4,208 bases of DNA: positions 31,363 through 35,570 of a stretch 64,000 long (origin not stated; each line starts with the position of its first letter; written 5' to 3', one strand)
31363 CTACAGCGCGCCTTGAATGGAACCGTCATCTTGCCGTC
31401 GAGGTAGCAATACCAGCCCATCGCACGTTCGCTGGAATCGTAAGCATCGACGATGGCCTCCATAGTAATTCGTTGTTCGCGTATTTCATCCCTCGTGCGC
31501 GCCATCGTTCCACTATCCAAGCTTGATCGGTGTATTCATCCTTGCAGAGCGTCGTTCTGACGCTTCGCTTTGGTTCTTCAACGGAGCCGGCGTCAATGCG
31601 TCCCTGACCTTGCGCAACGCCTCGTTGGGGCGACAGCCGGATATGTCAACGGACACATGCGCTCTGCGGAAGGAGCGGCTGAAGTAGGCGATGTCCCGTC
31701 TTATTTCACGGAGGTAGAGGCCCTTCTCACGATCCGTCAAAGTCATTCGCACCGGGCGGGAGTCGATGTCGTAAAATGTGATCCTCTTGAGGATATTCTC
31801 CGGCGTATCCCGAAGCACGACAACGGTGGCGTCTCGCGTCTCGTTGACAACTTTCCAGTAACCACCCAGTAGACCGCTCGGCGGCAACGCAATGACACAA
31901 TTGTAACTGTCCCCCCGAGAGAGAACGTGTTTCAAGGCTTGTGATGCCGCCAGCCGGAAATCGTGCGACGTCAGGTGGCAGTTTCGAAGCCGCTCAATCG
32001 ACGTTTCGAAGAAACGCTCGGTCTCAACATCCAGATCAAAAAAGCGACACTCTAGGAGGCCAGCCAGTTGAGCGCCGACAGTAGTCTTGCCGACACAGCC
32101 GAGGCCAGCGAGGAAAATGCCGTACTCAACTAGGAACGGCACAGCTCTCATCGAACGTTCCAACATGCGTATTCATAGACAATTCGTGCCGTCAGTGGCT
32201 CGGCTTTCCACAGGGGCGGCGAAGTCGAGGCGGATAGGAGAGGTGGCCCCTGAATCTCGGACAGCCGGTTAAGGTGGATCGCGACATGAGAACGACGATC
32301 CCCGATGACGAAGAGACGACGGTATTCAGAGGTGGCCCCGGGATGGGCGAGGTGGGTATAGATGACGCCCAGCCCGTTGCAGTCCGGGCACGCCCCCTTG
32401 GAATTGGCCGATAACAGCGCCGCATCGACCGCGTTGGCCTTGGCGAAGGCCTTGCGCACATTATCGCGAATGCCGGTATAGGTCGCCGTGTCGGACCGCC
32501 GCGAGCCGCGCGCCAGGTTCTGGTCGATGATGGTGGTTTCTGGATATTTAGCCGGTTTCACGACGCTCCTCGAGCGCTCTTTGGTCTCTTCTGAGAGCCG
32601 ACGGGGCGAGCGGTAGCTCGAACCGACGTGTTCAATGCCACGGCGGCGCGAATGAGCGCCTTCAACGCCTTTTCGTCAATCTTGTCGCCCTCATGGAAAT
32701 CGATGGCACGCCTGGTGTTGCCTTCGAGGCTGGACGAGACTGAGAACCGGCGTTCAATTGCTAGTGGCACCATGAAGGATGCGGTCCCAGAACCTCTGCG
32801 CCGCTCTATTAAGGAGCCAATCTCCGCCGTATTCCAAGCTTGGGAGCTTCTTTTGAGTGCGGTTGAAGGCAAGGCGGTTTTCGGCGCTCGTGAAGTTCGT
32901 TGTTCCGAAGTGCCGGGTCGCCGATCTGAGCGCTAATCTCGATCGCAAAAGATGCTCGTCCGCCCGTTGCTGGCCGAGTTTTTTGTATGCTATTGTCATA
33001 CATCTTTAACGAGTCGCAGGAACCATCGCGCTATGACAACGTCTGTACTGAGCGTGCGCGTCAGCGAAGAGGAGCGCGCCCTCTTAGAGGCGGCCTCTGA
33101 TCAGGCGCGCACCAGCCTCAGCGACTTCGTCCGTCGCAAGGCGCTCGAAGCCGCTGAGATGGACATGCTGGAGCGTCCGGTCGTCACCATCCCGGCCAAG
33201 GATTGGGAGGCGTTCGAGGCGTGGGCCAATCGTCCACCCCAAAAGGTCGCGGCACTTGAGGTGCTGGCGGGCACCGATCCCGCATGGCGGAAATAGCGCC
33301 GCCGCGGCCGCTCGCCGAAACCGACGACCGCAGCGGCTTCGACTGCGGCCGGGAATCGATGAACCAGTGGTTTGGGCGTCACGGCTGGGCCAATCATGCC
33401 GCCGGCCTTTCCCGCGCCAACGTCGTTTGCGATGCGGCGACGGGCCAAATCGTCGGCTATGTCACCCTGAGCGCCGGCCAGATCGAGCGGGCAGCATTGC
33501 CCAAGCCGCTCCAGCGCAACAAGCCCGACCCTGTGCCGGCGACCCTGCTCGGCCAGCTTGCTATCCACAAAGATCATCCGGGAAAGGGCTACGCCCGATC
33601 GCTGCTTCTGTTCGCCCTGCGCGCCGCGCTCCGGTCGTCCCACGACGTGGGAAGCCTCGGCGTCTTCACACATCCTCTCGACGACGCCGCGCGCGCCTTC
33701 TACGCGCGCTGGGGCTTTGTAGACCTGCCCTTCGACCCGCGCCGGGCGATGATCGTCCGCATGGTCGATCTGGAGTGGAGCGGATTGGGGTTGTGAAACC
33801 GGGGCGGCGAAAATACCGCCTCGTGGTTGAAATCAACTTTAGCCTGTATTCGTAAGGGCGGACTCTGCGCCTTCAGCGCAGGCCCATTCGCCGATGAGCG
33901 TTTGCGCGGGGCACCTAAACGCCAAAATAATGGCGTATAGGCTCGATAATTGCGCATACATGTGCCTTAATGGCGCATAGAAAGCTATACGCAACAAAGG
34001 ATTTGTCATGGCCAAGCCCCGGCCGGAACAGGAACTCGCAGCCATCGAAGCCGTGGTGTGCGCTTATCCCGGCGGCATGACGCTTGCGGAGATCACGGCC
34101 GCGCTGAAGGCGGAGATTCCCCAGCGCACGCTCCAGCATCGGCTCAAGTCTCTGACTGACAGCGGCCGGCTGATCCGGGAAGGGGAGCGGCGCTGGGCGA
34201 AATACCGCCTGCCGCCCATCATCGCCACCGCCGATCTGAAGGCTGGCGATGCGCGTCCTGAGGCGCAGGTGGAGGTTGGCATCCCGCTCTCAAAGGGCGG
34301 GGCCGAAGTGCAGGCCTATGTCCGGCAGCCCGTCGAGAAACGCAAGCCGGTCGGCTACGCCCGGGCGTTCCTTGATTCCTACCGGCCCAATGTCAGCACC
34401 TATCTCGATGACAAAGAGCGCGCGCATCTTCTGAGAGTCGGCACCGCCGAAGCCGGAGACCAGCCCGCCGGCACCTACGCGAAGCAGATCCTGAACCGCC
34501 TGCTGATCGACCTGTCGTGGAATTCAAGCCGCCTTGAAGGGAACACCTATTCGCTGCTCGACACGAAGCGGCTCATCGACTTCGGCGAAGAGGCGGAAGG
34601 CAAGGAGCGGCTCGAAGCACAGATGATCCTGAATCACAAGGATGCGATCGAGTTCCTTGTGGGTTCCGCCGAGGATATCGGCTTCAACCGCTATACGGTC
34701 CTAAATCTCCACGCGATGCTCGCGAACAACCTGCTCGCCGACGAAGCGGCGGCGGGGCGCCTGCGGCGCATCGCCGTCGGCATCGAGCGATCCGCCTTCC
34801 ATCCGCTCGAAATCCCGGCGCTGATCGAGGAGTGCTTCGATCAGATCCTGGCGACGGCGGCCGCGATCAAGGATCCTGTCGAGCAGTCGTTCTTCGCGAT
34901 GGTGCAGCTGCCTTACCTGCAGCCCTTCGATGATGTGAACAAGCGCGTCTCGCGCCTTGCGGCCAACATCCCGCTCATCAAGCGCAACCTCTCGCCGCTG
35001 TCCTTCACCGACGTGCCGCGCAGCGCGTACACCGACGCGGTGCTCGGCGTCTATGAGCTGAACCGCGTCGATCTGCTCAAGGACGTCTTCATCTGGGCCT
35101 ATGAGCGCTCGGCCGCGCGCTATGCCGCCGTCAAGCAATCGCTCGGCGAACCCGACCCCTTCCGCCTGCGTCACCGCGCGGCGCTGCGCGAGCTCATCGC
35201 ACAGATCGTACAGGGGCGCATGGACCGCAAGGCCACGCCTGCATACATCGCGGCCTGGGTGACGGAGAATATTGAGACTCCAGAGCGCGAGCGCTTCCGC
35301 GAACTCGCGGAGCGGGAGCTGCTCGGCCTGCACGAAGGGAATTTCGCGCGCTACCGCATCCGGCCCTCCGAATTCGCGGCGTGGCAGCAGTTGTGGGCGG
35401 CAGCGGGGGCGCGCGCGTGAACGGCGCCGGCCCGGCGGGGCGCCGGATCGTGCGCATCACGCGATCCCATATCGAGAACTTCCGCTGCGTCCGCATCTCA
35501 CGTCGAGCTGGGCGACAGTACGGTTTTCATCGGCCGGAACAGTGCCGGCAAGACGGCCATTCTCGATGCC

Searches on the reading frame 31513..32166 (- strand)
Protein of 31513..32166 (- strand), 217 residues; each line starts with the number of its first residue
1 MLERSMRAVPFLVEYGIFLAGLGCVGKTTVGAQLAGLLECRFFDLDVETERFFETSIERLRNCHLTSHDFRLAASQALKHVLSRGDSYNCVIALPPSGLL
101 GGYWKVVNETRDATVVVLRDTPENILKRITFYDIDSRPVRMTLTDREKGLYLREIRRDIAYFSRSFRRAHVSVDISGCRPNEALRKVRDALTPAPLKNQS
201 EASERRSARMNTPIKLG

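Call 60: search_protein_families(library=pfam, proteins=[window:31513-32166:-], max_evalue=0.001)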
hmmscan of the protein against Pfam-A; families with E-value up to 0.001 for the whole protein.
window:31513-32166:- (217 aa): 2 families
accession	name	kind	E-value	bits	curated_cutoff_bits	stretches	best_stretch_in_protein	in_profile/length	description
PF01202.28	SKI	-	2.1e-12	47.9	22.1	1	25-148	3-120/159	Shikimate kinase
PF13238.12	AAA_18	-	3.8e-06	27.8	29.4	1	17-129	1-108/128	AAA domain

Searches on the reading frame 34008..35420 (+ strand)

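Call 60: search_protein_families(library=pfam, proteins=[window:34008-35420:+], max_evalue=0.001)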
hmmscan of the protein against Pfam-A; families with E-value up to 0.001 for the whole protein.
window:34008-35420:+ (470 aa): 2 families
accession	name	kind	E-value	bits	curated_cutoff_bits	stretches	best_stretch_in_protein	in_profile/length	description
PF02661.23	Fic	-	6.7e-09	36.9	24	1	227-321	3-91/93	Fic/DOC family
PF12840.13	HTH_20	-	6.5e-05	23.3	27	1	16-53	12-46/51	Helix-turn-helix domain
